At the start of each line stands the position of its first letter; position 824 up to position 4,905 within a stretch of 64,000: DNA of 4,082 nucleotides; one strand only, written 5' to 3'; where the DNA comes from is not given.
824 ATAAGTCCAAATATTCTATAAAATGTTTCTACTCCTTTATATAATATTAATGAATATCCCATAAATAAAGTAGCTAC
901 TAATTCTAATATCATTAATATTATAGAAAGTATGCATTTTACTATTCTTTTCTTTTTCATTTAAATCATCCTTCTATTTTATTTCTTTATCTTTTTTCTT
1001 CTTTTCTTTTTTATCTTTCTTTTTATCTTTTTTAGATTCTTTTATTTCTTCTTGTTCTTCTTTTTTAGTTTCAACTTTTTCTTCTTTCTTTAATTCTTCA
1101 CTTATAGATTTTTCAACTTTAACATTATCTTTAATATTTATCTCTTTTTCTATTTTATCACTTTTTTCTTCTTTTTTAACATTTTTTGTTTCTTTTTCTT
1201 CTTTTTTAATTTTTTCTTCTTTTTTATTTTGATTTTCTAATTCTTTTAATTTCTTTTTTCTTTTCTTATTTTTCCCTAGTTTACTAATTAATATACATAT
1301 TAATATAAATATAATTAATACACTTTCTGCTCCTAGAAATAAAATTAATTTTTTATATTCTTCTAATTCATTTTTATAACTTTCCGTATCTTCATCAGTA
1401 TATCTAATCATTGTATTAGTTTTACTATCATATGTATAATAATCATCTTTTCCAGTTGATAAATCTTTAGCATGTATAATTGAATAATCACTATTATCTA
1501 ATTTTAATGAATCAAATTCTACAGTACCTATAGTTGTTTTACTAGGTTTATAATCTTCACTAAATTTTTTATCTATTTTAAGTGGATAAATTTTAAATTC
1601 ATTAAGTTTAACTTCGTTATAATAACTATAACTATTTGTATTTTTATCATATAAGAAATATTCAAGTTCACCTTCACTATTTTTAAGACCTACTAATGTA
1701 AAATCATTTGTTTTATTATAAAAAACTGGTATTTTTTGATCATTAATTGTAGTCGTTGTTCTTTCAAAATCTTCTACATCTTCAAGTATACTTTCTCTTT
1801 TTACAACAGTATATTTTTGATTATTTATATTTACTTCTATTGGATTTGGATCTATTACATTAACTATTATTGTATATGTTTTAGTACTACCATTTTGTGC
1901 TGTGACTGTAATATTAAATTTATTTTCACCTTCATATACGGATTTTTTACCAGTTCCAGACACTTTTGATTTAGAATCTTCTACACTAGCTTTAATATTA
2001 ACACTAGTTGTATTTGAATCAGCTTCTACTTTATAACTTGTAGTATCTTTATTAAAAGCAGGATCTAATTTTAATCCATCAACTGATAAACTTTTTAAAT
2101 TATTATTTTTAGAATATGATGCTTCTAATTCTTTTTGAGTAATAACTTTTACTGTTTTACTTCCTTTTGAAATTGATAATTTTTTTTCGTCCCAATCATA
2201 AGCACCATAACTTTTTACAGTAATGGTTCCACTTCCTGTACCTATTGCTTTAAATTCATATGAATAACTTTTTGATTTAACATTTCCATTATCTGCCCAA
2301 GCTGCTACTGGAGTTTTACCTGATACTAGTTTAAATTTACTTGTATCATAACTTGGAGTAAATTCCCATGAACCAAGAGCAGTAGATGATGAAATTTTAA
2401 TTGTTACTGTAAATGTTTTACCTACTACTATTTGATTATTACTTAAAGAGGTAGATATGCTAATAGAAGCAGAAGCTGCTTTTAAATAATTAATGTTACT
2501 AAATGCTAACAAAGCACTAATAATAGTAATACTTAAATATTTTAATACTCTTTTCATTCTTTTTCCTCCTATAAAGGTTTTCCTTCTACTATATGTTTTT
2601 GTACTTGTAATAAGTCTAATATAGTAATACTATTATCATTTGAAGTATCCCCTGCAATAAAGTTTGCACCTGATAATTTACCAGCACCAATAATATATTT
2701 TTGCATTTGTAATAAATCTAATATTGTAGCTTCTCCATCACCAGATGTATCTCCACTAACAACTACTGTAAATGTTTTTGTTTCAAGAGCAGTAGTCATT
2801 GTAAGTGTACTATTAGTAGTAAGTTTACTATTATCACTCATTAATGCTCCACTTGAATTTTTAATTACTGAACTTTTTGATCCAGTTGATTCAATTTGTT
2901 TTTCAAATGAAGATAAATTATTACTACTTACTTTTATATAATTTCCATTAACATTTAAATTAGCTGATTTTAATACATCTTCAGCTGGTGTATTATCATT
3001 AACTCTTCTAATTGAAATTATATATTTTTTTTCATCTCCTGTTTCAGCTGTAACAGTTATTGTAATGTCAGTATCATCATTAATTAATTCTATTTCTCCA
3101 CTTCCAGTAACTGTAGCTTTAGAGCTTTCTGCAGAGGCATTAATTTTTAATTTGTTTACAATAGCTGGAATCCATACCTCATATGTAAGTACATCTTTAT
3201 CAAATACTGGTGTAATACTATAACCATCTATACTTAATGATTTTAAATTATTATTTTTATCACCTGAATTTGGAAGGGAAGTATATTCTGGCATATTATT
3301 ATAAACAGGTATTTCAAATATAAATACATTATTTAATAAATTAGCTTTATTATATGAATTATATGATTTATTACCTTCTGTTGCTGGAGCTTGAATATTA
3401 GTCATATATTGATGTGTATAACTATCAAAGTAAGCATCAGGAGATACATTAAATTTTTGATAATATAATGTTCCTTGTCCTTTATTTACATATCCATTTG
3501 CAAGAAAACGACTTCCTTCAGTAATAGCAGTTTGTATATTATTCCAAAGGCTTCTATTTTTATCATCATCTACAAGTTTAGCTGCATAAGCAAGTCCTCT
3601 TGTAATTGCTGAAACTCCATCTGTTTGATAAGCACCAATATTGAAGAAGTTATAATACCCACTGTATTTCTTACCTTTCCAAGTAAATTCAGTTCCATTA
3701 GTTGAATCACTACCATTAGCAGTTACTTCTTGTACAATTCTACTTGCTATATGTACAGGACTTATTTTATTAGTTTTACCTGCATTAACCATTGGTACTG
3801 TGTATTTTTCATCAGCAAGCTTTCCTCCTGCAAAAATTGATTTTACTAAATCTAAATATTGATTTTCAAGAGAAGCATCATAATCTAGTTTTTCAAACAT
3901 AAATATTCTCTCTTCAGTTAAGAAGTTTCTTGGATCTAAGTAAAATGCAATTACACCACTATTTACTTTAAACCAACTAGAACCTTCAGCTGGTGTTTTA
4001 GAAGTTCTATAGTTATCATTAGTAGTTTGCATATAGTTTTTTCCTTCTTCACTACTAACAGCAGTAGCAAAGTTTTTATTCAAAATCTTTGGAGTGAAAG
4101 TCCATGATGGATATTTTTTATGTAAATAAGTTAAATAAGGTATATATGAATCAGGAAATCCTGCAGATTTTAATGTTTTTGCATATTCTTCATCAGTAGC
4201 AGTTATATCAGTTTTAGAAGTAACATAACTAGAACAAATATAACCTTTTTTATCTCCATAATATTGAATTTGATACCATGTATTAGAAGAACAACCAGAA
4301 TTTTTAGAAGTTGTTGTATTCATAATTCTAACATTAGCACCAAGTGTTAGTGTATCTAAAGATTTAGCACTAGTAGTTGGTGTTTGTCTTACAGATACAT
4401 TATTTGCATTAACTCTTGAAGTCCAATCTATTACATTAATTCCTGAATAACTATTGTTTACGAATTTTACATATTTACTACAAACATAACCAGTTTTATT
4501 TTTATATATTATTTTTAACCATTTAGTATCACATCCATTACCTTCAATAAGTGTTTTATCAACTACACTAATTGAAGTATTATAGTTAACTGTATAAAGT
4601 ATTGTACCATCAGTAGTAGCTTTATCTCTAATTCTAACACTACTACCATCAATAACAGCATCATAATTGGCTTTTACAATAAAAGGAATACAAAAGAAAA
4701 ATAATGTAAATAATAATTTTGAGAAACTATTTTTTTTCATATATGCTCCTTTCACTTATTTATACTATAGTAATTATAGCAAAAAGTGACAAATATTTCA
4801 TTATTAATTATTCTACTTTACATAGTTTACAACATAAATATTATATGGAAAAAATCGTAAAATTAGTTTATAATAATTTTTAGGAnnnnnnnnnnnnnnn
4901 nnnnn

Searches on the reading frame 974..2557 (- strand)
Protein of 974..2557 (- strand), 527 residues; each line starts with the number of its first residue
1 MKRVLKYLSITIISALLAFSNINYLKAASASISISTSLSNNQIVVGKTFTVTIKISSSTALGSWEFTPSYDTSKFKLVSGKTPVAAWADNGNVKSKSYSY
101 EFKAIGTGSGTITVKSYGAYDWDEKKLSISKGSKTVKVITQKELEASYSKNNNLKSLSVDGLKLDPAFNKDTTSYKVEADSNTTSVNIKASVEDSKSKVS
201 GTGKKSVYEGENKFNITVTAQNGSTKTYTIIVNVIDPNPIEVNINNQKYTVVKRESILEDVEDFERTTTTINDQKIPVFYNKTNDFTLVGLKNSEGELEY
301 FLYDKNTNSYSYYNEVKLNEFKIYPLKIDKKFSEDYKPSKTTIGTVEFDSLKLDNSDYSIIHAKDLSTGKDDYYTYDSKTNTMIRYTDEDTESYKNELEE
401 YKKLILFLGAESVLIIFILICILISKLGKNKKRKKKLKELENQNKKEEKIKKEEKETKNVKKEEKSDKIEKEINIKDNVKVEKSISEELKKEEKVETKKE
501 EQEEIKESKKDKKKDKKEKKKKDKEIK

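Call 75: search_protein_families(library=pfam, proteins=[window:974-2557:-], max_evalue=0.001)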
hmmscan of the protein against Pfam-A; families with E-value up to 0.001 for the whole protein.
window:974-2557:- (527 aa): 1 family
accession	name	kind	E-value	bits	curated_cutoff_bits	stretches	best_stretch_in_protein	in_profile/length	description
PF12733.13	Cadherin-like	-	2.2e-10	41.3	24.2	1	154-233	1-87/89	Cadherin-like beta sandwich domain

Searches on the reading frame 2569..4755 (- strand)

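Call 75: search_protein_families(library=pfam, proteins=[window:2569-4755:-], max_evalue=0.001)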
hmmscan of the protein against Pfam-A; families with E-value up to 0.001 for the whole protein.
window:2569-4755:- (728 aa): 3 families
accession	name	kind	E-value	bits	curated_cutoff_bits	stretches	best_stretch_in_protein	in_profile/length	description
PF08239.17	SH3_3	-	6e-21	74.8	27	2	119-178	2-53/54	Bacterial SH3 domain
PF00404.24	Dockerin_1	-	1.5e-08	35.2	22.9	1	668-722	2-56/57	Dockerin type I domain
PF12733.13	Cadherin-like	-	7.9e-06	26.7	24.2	1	505-584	2-88/89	Cadherin-like beta sandwich domain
